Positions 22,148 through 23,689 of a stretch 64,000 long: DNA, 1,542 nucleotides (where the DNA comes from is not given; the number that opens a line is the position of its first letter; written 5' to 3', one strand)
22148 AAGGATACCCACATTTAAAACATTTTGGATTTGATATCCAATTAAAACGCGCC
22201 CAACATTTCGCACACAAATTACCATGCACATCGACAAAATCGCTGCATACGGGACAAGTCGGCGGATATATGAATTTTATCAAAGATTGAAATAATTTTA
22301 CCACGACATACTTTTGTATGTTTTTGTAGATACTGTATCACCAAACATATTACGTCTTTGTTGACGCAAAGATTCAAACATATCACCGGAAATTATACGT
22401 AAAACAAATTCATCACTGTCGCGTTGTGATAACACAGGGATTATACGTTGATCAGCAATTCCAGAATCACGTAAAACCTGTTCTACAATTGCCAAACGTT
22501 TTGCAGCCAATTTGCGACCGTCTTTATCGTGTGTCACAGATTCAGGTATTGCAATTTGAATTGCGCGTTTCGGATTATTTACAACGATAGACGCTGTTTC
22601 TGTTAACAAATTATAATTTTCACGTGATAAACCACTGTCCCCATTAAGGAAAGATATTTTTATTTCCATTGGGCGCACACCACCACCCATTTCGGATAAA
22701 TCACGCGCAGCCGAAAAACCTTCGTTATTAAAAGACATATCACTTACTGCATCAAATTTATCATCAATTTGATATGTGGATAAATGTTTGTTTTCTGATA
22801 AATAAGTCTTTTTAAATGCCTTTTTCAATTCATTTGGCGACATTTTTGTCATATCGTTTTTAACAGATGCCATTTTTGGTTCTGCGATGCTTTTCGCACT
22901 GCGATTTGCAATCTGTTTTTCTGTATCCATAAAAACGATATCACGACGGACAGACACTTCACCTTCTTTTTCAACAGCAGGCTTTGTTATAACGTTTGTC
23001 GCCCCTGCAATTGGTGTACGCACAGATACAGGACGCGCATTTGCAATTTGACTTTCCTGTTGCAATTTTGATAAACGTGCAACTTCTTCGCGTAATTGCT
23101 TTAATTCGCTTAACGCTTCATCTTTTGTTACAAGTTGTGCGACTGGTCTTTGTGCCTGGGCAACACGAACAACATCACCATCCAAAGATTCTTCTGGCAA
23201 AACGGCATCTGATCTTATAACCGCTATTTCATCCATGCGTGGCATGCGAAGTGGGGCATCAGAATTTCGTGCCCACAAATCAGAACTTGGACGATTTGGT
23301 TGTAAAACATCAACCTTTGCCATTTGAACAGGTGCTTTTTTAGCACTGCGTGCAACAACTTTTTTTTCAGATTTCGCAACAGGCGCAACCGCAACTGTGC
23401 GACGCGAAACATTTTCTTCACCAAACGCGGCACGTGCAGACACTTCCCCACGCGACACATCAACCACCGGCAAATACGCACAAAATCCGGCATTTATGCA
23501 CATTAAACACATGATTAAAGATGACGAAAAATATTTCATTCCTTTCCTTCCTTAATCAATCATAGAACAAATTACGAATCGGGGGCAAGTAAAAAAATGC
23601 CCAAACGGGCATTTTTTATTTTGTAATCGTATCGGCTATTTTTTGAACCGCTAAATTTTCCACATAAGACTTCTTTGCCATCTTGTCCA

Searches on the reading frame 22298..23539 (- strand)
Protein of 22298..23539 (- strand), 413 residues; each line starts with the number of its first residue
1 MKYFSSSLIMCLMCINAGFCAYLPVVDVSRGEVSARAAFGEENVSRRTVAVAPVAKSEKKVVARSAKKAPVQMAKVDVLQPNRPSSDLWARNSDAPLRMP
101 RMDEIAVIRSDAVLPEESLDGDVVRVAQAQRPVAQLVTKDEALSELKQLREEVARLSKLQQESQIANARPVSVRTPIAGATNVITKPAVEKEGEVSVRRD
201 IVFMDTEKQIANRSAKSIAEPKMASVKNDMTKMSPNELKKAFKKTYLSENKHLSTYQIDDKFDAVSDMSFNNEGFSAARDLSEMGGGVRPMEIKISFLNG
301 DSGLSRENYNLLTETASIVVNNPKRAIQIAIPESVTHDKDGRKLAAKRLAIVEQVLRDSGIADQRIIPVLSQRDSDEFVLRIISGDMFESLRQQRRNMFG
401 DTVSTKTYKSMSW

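Call 57: search_protein_families(library=pfam, proteins=[window:22298-23539:-], max_evalue=0.001)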
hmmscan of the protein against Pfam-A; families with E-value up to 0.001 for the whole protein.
window:22298-23539:- (413 aa): 0 families

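Call 76: search_protein_families(library=ncbifam, proteins=[window:22298-23539:-], max_evalue=0.1)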
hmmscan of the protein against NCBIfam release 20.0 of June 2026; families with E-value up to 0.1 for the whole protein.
window:22298-23539:- (413 aa): 1 family
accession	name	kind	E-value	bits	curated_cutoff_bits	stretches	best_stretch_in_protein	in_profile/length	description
NF053611.1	YiaD_Gzip_OmpA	equivalog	0.0039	16.9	175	1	291-366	100-176/206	YiaD family glycine zipper/OmpA-like lipoprotein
